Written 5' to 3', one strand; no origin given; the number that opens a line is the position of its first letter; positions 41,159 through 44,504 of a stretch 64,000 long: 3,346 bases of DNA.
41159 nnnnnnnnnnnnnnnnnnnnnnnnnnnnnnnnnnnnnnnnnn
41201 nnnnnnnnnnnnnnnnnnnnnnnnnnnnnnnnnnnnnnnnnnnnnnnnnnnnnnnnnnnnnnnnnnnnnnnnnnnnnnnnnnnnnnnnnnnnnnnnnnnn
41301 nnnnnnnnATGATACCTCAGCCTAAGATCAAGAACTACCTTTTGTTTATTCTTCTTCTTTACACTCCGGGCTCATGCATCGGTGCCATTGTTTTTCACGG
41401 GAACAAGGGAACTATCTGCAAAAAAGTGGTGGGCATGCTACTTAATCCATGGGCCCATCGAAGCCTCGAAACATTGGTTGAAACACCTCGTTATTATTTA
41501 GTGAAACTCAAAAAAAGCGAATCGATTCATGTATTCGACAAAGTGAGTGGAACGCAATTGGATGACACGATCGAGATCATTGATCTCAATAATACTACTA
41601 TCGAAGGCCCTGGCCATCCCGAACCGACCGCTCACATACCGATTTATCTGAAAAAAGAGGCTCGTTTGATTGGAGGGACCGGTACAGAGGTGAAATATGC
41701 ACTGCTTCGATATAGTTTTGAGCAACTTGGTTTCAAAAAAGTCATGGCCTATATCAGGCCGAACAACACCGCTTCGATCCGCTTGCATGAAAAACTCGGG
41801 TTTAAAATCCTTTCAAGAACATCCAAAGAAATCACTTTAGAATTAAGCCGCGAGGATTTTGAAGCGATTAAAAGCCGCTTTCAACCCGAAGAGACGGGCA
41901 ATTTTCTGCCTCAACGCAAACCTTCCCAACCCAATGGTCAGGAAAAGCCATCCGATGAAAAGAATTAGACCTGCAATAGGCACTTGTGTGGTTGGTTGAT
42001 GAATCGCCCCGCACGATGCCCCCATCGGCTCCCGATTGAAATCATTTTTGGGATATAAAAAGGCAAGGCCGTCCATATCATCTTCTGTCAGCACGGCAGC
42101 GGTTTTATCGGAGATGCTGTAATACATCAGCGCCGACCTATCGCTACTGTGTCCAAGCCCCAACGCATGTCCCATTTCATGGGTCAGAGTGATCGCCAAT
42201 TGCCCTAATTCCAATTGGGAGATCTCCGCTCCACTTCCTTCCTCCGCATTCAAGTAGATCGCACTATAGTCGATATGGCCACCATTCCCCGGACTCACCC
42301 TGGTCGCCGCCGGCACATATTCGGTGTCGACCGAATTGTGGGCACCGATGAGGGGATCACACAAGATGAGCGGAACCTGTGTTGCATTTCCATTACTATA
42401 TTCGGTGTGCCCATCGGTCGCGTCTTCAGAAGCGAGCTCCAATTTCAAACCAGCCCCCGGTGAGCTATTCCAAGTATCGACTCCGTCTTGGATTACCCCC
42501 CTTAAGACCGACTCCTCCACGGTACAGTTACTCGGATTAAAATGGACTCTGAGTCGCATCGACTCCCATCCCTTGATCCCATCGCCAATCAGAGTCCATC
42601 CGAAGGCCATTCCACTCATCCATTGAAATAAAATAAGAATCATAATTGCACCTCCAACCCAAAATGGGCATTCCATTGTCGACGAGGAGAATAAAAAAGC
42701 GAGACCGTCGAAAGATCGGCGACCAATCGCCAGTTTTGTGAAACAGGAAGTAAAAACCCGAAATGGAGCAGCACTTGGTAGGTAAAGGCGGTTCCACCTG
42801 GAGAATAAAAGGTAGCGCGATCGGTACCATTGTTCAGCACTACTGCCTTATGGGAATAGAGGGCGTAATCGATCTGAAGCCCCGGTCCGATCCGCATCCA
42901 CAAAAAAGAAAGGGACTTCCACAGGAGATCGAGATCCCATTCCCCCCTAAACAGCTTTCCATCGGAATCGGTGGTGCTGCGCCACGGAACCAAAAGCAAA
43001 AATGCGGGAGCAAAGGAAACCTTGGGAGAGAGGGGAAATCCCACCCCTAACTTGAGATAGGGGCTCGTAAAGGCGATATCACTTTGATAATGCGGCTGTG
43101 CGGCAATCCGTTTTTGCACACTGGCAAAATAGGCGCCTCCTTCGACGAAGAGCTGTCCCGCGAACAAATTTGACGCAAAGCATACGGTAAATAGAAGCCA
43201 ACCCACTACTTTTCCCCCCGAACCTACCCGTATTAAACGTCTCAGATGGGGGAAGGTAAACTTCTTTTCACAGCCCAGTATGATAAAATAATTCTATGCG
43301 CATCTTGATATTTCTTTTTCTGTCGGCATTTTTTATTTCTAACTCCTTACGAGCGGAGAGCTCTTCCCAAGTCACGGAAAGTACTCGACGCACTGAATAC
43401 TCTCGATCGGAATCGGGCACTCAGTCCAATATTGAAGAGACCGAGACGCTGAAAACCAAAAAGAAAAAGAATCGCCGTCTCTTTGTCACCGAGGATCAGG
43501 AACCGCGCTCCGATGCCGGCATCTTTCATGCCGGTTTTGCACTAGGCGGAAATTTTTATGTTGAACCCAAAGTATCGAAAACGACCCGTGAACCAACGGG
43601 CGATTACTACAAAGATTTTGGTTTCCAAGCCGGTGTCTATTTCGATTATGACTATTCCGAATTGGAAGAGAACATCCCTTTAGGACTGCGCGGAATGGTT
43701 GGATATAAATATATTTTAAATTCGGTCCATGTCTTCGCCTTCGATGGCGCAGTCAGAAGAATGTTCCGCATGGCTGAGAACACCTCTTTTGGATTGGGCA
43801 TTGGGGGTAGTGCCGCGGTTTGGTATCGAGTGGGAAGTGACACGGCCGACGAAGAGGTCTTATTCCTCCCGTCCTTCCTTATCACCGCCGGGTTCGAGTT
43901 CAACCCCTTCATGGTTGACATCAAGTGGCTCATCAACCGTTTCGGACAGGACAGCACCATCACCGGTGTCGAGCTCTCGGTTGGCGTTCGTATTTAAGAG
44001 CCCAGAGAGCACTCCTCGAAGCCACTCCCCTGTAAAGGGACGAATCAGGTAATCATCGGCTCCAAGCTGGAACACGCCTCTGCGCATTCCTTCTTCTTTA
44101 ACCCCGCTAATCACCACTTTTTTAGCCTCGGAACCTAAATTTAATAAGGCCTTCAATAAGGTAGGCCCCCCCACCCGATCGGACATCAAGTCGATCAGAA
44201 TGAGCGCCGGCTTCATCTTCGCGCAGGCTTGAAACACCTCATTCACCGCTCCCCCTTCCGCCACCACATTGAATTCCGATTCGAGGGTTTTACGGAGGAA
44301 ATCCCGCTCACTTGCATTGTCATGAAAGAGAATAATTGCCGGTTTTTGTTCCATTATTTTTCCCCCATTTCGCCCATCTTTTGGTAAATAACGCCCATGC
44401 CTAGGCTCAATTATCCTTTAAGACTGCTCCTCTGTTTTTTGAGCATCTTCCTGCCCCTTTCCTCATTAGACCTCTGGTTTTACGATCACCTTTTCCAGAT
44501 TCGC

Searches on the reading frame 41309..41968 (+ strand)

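Call 65: search_protein_families(library=pfam, proteins=[window:41309-41968:+], max_evalue=0.001)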
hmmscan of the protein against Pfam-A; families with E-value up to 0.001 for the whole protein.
window:41309-41968:+ (219 aa): 3 families
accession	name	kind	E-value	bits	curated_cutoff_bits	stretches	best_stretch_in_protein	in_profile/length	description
PF13302.13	Acetyltransf_3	-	5.3e-11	43.8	25.4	1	106-166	79-138/138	Acetyltransferase (GNAT) domain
PF00583.31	Acetyltransf_1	-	2.9e-06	28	20.7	1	123-165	75-116/116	Acetyltransferase (GNAT) family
PF08445.16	FR47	-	1.9e-05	25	22.1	1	143-168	55-80/86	FR47-like protein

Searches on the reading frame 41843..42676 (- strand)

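Call 65: search_protein_families(library=pfam, proteins=[window:41843-42676:-], max_evalue=0.001)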
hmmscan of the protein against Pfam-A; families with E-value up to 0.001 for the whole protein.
window:41843-42676:- (277 aa): 1 family
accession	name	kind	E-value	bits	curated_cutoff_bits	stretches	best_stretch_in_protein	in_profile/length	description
PF00413.30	Peptidase_M10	-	1.8e-12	47.8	24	1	155-208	103-158/159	Matrixin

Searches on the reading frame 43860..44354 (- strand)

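Call 65: search_protein_families(library=pfam, proteins=[window:43860-44354:-], max_evalue=0.001)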
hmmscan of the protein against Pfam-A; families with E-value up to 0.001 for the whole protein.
window:43860-44354:- (164 aa): 1 family
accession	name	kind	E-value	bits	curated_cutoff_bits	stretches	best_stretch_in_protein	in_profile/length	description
PF00072.30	Response_reg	-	6.3e-11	42.9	30.2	1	7-113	1-107/111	Response regulator receiver domain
